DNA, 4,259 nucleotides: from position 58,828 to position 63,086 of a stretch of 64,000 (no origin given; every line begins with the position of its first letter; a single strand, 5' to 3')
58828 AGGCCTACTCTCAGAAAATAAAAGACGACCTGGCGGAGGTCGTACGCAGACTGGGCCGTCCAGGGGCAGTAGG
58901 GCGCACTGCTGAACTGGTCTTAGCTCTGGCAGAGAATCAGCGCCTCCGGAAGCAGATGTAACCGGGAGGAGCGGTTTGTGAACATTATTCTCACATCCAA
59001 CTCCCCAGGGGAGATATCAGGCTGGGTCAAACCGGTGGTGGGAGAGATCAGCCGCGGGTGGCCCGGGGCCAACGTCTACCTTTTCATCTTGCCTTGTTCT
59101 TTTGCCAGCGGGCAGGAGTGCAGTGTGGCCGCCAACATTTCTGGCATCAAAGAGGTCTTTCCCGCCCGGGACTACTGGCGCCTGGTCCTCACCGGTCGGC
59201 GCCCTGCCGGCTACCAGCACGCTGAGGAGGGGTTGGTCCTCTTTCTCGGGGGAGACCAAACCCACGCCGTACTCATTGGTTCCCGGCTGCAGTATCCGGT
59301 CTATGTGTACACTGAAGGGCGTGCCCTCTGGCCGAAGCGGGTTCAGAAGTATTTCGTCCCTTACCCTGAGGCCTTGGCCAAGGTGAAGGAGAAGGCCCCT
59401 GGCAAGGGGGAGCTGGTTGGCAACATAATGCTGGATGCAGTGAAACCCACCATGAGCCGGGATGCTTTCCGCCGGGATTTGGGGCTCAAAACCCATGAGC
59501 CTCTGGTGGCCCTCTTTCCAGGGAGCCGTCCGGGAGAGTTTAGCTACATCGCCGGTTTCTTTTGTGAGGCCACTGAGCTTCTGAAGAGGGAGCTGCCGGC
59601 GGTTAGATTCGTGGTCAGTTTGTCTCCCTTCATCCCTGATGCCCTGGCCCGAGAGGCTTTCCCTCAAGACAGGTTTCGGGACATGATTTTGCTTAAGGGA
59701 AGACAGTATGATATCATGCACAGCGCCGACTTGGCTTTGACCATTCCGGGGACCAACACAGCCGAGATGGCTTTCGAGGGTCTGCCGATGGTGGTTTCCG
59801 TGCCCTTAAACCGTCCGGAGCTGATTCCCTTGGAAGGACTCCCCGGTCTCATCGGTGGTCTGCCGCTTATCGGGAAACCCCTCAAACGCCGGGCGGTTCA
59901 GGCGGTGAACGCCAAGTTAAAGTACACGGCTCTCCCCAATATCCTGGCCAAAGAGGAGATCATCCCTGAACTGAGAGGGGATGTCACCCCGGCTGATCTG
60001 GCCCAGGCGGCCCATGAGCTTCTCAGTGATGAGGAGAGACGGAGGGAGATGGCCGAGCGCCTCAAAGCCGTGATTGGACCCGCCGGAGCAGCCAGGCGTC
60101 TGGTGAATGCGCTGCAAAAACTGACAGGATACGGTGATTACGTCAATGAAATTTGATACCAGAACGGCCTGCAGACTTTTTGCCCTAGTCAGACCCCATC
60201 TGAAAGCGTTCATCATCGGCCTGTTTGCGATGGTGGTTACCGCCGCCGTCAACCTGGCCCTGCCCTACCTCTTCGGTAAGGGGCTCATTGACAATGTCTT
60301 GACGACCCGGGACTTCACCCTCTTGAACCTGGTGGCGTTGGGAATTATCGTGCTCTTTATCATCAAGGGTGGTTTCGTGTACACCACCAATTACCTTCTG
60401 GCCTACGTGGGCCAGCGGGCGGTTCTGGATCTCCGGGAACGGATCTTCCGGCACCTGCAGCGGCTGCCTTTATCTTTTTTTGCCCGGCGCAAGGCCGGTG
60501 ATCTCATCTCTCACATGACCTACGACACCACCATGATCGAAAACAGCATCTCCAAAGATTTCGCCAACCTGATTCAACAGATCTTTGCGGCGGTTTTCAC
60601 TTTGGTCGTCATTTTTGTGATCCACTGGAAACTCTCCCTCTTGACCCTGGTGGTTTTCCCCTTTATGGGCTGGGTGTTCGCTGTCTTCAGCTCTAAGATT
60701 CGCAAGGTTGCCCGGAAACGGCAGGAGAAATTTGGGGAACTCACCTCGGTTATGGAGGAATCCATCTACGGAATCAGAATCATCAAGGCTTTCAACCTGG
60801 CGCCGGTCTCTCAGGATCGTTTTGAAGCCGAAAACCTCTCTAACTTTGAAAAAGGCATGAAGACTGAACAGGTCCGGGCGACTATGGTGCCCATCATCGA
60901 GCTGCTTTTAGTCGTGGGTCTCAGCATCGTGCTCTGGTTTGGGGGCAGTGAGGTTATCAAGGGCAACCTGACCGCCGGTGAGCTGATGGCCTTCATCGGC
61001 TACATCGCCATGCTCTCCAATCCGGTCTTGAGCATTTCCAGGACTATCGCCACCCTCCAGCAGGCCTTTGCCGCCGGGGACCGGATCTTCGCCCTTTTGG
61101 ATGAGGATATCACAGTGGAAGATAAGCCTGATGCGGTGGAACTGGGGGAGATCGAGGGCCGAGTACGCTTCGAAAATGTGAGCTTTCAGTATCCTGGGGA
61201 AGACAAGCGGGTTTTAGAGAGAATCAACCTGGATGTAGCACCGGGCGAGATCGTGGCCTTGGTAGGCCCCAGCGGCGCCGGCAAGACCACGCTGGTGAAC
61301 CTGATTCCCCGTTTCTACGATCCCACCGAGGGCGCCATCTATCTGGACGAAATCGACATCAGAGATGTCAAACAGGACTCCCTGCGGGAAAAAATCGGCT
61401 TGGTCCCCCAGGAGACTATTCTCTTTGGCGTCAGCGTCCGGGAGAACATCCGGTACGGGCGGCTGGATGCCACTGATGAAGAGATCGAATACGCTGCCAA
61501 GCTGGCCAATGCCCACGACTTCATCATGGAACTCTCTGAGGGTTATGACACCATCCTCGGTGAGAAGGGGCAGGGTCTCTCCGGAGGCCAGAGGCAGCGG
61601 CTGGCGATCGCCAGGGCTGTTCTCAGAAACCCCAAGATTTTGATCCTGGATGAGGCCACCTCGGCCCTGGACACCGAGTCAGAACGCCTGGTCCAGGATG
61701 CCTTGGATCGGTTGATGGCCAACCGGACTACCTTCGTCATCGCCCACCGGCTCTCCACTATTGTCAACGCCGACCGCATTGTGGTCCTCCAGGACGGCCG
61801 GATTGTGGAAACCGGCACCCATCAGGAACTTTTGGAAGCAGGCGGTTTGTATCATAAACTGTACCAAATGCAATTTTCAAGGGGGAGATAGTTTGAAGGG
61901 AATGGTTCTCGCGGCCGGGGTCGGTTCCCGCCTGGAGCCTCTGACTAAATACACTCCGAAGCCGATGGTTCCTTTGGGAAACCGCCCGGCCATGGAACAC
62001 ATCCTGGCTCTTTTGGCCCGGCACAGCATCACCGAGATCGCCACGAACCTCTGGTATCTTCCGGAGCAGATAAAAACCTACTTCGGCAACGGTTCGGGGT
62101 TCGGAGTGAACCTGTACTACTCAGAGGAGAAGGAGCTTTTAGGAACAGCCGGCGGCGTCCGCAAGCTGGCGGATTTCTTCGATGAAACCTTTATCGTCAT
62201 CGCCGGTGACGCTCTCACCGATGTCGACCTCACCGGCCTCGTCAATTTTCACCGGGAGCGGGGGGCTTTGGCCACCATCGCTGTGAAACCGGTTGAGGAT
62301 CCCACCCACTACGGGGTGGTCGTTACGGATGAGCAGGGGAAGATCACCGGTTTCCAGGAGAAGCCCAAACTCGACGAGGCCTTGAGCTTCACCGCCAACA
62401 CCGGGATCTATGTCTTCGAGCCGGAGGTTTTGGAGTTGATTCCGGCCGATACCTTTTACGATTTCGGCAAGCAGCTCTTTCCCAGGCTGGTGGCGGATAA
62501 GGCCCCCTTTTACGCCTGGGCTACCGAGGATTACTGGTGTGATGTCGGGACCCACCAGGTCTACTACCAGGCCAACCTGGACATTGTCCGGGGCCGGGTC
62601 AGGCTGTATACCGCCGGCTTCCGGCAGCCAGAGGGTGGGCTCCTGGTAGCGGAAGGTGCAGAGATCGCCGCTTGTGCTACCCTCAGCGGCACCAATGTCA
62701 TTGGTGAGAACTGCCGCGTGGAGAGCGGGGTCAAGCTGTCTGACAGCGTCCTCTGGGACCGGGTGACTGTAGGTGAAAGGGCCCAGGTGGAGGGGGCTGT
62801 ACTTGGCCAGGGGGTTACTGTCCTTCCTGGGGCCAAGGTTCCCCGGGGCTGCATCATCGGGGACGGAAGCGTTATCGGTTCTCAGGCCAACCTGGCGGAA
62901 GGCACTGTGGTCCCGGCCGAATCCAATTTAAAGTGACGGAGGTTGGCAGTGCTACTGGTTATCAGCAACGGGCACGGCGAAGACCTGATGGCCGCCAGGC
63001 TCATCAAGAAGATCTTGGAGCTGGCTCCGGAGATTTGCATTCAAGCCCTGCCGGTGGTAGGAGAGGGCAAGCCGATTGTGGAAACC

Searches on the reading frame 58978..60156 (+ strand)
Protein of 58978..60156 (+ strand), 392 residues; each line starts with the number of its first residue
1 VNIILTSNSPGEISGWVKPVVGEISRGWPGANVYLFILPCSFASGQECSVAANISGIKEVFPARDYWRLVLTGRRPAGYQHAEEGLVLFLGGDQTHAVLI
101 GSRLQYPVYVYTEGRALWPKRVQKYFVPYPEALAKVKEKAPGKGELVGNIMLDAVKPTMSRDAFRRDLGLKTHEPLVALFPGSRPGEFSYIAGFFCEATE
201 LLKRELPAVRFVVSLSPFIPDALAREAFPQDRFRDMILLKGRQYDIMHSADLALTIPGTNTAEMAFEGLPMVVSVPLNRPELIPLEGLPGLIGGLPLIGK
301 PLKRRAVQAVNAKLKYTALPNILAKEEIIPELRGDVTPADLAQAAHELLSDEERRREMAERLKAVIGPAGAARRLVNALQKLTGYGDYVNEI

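Call 14: search_protein_families(library=pfam, proteins=[window:58978-60156:+], max_evalue=0.001)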
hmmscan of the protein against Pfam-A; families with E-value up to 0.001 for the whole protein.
window:58978-60156:+ (392 aa): 1 family
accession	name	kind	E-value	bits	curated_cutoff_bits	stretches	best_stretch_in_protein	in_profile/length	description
PF02684.21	LpxB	-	3.7e-23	82.4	22.6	1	145-275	156-287/374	Lipid-A-disaccharide synthetase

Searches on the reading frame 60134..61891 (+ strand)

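Call 14: search_protein_families(library=pfam, proteins=[window:60134-61891:+], max_evalue=0.001)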
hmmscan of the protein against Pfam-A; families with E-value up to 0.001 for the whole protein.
window:60134-61891:+ (585 aa): 5 families
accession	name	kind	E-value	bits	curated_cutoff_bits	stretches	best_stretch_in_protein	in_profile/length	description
PF00664.28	ABC_membrane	-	4.8e-59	200.7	28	1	26-298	1-274/274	ABC transporter transmembrane region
PF00005.33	ABC_tran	-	5.2e-36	124.7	25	1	361-510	1-137/137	ABC transporter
PF02463.25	SMC_N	-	2.1e-06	27.8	40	1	481-552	136-211/220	RecF/RecN/SMC N terminal domain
PF13191.12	AAA_16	-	8.7e-05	23.5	32.6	1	370-528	24-160/167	AAA ATPase domain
PF13401.12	AAA_22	-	0.00034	21.4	27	0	373-516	7-97/130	AAA domain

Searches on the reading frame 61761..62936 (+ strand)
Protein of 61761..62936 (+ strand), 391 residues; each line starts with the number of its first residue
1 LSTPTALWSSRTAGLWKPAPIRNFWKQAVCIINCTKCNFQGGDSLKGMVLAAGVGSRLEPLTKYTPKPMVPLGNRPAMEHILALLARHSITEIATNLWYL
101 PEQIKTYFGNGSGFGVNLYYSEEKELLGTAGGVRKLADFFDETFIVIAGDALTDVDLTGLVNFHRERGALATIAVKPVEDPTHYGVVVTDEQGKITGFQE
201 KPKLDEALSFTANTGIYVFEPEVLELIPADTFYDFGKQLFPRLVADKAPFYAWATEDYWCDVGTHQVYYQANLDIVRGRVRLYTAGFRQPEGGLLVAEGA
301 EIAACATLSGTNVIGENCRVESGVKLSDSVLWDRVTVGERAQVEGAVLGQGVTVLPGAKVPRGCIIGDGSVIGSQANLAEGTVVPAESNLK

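Call 14: search_protein_families(library=pfam, proteins=[window:61761-62936:+], max_evalue=0.001)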
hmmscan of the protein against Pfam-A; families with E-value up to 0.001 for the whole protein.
window:61761-62936:+ (391 aa): 5 families
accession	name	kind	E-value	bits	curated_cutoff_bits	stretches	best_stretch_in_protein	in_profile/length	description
PF00483.29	NTP_transferase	-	9.9e-54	182.9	21.2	1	46-275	1-242/245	Nucleotidyl transferase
PF25084.1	LbH_EIF2B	-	3.1e-17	62.9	54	1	295-377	23-104/105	EIF2B subunit epsilon LbH domain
PF00132.30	Hexapep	-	2.3e-11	43.3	27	1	345-378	1-34/36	Bacterial transferase hexapeptide (six repeats)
PF24894.1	Hexapep_GlmU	-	1.5e-07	31.9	23.3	1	311-360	34-83/104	GlmU-like, C-terminal hexapeptide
PF12804.13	NTP_transf_3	-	2.1e-07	31.7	27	1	47-176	1-123/160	MobA-like NTP transferase domain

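Call 33: find_encoding_contigs(protein=window:61761-62936:+, flank=10000, max_places=2)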
Protein window:61761-62936:+ (391 aa): no gene with exactly this product is on record in the collection.
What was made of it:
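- Tried and rejected: The called start probably differs (call 33).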
